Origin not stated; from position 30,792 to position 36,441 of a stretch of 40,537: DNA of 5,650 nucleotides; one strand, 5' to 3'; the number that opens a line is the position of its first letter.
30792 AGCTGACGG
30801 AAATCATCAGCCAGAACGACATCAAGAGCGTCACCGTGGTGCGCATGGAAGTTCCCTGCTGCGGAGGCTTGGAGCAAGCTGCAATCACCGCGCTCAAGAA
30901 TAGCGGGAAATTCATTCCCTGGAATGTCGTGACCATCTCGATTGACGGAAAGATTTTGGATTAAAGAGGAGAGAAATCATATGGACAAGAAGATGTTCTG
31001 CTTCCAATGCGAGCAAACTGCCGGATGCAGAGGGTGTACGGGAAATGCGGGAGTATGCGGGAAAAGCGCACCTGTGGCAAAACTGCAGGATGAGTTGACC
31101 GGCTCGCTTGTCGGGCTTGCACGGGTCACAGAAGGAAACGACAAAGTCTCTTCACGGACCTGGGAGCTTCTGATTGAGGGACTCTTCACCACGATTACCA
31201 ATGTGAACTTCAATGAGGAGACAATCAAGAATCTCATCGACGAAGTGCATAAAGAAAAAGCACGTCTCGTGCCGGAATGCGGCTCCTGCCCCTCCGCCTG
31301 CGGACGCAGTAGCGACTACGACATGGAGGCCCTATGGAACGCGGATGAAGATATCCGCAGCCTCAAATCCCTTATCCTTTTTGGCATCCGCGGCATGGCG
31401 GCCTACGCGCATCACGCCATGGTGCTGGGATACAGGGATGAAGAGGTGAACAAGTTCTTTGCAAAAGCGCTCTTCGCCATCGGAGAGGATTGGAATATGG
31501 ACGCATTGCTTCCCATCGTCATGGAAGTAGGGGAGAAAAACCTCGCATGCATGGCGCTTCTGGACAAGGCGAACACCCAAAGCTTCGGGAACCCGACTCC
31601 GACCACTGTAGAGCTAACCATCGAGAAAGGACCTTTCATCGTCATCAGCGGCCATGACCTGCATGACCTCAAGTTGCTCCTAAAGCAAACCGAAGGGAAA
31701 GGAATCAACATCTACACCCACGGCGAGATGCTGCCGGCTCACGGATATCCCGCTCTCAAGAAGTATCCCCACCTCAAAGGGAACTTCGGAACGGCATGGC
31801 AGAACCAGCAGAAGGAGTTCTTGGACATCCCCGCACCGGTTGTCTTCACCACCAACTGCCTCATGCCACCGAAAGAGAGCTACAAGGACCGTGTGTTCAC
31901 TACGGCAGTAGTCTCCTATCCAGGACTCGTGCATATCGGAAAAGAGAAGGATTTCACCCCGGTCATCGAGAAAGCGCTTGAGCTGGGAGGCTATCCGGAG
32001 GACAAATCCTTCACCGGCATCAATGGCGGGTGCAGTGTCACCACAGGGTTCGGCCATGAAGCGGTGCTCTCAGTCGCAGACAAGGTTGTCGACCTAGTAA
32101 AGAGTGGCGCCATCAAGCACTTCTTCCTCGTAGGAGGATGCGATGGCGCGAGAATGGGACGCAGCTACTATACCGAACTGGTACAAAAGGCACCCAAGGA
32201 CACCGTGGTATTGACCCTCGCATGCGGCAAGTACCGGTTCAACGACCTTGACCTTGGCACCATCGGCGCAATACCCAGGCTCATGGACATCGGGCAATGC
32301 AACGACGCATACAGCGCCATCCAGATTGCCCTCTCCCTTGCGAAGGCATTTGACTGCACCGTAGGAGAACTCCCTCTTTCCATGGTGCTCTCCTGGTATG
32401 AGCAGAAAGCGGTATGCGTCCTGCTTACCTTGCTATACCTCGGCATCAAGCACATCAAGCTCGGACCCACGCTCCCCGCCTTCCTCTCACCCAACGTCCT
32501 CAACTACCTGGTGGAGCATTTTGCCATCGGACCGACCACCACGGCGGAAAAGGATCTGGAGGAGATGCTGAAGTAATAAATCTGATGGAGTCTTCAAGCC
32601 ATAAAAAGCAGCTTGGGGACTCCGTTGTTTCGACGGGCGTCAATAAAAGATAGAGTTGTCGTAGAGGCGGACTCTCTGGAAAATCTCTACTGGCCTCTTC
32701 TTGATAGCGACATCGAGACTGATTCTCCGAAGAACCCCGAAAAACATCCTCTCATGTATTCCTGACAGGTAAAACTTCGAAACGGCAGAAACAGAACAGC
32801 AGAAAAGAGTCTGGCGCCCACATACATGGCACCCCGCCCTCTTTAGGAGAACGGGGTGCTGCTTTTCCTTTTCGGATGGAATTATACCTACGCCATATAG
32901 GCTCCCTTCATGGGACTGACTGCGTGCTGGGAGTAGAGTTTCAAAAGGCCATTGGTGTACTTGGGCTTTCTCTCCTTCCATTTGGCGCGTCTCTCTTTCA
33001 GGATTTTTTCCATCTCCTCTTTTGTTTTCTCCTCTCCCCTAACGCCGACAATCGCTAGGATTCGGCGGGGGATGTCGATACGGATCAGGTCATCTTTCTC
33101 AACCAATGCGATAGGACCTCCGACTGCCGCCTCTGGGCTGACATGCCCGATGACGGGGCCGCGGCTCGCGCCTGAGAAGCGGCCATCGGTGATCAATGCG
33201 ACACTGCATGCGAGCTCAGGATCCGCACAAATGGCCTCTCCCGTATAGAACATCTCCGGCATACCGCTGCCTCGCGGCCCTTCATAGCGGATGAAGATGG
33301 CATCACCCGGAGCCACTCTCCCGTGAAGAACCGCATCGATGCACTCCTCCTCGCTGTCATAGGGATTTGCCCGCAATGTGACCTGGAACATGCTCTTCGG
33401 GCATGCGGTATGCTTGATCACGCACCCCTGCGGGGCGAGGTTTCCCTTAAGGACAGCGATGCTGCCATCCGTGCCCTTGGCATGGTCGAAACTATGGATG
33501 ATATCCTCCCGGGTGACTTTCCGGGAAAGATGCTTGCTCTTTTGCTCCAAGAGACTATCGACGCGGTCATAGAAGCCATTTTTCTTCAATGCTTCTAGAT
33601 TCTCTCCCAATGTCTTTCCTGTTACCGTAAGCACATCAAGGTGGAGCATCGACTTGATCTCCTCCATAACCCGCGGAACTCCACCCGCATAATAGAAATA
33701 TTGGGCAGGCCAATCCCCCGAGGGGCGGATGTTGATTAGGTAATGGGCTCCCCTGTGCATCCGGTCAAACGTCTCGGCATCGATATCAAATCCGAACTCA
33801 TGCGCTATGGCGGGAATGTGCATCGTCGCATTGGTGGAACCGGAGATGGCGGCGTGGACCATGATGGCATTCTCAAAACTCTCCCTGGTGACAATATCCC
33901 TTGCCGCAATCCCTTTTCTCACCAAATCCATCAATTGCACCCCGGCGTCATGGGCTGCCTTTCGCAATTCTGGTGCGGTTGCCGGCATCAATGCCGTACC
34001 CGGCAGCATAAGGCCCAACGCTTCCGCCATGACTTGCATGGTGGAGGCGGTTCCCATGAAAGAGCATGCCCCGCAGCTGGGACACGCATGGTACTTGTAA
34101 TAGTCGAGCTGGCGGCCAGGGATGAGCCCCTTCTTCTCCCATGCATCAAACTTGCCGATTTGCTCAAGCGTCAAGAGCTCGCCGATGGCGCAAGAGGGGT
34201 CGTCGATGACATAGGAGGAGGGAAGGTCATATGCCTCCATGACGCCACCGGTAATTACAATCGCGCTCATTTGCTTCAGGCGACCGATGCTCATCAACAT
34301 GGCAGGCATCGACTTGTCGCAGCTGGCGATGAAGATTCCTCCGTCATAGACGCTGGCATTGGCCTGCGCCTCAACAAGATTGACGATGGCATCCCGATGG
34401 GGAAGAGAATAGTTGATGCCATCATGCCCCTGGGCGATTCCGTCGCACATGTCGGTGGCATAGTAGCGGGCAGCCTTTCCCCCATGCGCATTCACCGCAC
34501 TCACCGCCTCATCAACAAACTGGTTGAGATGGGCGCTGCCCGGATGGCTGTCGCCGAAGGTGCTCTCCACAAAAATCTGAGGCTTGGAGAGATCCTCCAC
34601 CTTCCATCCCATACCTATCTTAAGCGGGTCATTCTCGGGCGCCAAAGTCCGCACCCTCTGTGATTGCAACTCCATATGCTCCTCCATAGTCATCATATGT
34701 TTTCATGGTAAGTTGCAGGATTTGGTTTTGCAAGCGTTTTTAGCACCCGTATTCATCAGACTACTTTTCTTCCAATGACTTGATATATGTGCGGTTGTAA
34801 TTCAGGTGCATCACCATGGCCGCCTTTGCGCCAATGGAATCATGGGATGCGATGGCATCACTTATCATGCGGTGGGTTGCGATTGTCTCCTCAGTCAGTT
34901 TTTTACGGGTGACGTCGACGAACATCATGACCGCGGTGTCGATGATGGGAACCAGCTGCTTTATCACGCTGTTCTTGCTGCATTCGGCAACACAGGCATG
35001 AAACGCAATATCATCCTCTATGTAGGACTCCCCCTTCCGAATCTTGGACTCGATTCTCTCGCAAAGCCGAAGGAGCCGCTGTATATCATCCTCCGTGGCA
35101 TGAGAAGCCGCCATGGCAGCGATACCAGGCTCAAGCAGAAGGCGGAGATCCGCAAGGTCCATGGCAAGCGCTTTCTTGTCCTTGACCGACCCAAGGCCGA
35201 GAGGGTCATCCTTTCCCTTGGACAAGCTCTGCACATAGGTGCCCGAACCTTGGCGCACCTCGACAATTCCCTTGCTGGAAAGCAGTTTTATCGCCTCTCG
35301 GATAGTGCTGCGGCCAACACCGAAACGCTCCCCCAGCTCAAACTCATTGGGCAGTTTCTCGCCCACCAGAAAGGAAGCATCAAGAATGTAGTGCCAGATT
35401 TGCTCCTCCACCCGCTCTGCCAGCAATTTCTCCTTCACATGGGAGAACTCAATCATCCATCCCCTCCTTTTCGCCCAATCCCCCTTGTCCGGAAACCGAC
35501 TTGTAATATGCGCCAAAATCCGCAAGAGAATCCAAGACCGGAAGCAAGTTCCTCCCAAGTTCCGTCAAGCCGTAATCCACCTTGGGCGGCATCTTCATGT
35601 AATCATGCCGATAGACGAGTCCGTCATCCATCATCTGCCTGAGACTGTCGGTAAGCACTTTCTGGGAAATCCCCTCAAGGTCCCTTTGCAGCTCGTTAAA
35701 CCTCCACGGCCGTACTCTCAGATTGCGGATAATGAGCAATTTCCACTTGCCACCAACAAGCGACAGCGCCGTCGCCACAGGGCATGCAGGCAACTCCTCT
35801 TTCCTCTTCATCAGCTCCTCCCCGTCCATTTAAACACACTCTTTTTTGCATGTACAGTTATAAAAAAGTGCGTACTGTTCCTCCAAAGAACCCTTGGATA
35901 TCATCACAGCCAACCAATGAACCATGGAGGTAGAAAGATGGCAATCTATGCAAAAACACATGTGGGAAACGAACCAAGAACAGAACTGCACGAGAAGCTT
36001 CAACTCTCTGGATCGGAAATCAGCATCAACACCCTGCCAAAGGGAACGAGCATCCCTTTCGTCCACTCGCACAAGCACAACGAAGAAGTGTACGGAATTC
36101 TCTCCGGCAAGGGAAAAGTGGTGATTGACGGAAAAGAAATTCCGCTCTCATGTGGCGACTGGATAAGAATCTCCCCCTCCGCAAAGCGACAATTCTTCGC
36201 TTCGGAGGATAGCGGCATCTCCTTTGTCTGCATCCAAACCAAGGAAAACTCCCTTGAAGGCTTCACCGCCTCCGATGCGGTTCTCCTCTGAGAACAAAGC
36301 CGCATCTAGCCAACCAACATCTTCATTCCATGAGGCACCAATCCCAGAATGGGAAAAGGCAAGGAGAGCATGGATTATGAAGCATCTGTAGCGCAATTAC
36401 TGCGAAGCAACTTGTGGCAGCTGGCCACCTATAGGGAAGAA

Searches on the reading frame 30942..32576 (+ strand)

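Call 43: search_protein_families(library=ncbifam, proteins=[window:30942-32576:+])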
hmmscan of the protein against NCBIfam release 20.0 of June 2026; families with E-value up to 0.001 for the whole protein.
window:30942-32576:+ (544 aa): 2 families
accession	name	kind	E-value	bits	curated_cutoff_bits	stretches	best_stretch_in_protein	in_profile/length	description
NF003658.0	PRK05290.1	equivalog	6.5e-228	757.8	367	1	18-543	1-544/546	hydroxylamine reductase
TIGR01703.1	hybrid_clust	equivalog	4e-212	705.4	360.8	1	18-543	1-522/522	hydroxylamine reductase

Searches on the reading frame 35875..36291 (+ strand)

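Call 44: search_protein_families(library=pfam, proteins=[window:35875-36291:+])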
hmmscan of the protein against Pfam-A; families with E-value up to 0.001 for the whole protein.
window:35875-36291:+ (138 aa): 1 family
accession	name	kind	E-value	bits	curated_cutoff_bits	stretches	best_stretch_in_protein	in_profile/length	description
PF07883.17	Cupin_2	-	1.2e-09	38.2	27.2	1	53-120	4-69/70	Cupin domain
